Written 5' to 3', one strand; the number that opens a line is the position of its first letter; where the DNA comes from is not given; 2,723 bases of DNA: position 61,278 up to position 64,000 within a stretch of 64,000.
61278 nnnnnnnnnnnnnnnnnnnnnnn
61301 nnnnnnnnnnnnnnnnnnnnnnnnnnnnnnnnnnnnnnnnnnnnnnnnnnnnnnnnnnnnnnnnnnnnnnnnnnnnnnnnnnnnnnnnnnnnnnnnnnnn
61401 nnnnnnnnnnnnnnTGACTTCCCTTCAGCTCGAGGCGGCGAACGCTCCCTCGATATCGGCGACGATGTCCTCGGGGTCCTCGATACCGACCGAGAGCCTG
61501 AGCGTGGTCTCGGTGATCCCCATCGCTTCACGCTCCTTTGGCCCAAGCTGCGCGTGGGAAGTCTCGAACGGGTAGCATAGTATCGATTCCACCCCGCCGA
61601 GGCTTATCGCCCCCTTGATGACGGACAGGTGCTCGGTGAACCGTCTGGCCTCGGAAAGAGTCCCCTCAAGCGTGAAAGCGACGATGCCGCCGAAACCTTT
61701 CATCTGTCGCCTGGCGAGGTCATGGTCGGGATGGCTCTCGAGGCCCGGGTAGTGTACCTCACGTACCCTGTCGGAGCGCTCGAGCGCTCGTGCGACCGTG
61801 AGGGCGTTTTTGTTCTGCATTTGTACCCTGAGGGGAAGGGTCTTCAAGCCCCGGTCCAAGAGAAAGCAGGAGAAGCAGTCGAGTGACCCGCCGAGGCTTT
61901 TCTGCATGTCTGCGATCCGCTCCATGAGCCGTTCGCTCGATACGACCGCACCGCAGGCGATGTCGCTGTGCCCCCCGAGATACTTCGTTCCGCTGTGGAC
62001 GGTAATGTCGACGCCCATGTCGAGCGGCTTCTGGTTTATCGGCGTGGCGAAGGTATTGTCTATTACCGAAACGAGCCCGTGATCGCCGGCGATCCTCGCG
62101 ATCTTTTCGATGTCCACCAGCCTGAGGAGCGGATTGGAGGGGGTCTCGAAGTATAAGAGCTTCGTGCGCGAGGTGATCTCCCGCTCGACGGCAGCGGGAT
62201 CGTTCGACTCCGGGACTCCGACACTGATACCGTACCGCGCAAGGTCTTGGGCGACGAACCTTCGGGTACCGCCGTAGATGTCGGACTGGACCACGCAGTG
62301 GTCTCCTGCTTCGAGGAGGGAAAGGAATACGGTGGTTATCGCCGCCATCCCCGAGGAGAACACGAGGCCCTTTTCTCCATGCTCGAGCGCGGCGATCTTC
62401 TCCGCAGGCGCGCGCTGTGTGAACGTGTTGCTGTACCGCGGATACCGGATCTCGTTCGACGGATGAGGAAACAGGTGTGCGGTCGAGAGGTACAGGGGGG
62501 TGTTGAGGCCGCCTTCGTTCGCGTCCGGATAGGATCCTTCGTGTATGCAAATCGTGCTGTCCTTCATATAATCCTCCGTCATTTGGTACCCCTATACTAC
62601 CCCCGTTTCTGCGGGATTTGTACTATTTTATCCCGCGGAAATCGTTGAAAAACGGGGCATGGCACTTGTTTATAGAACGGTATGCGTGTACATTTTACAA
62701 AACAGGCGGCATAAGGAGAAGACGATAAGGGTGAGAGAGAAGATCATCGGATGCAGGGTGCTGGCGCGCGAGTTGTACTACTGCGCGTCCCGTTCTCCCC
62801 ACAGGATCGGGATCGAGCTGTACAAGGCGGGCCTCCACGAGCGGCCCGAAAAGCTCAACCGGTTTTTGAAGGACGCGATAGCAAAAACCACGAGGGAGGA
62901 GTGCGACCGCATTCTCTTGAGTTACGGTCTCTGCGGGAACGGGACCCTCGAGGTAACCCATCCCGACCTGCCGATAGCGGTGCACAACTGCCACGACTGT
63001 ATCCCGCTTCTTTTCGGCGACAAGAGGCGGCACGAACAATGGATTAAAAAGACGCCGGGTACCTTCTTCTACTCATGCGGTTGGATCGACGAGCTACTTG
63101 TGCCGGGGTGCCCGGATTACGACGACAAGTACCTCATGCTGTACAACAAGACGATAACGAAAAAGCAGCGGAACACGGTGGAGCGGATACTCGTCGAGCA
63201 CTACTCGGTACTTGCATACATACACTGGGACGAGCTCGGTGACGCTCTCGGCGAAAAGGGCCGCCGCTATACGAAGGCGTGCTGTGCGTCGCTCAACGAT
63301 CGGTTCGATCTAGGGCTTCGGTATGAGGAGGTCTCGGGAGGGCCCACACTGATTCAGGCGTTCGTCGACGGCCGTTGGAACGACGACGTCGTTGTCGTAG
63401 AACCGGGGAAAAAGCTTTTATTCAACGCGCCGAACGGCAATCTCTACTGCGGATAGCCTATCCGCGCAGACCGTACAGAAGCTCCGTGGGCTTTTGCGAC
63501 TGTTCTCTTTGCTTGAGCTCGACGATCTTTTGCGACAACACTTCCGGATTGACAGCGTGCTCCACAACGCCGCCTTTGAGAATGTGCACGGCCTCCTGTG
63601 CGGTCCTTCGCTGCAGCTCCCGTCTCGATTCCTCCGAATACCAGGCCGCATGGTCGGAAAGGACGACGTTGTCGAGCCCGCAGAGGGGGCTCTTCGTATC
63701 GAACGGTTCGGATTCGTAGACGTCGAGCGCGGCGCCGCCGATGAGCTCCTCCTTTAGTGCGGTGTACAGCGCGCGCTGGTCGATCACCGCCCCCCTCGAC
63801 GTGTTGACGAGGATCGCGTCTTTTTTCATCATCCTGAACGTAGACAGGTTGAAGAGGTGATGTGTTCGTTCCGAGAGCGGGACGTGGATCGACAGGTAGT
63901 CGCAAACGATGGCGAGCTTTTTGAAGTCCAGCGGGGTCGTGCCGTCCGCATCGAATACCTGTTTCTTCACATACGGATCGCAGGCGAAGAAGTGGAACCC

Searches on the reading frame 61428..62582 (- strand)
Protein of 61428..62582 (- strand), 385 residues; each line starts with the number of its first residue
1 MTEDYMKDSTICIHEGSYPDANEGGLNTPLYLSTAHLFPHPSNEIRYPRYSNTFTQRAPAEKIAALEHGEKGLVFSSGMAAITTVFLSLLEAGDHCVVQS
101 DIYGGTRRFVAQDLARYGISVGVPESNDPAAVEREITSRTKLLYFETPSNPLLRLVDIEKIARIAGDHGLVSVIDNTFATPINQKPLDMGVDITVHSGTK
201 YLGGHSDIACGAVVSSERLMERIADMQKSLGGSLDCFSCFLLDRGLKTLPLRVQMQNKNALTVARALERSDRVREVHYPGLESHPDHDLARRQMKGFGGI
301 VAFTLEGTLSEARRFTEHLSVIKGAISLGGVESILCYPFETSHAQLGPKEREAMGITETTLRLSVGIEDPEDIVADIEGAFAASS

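Call 67: search_protein_families(library=pfam, proteins=[window:61428-62582:-], max_evalue=0.001)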
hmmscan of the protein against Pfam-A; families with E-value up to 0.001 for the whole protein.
window:61428-62582:- (385 aa): 3 families
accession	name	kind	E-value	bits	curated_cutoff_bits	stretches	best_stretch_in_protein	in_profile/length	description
PF01053.26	Cys_Met_Meta_PP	-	1.1e-124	416.3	27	1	9-381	1-380/381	Cys/Met metabolism PLP-dependent enzyme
PF00155.27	Aminotran_1_2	-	2e-06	27.7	19.7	1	54-228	42-246/361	Aminotransferase class I and II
PF00266.25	Aminotran_5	-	4.6e-06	26.3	21.5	1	68-223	57-221/371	Aminotransferase class-V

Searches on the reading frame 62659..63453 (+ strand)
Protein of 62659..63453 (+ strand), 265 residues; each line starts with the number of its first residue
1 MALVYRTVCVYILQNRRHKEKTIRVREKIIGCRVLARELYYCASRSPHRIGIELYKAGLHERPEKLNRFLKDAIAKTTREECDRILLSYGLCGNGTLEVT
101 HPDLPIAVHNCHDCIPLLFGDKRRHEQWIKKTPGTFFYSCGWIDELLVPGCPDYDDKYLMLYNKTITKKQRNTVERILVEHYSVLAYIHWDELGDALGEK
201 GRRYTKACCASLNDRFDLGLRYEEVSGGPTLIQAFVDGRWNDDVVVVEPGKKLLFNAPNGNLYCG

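Call 67: search_protein_families(library=pfam, proteins=[window:62659-63453:+], max_evalue=0.001)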
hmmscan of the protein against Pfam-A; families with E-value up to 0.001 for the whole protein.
window:62659-63453:+ (265 aa): 1 family
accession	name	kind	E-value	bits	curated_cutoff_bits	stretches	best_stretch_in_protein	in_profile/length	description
PF07796.16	DUF1638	-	6.6e-26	91.5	27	1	56-212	3-143/161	Protein of unknown function (DUF1638)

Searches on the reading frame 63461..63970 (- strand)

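Call 67: search_protein_families(library=pfam, proteins=[window:63461-63970:-], max_evalue=0.001)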
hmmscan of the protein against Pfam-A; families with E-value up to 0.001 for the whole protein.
window:63461-63970:- (170 aa): 1 family
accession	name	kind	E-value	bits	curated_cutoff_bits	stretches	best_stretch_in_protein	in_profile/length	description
PF02826.25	2-Hacid_dh_C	-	2.9e-33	115.2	25.1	1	6-109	75-178/178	D-isomer specific 2-hydroxyacid dehydrogenase, NAD binding domain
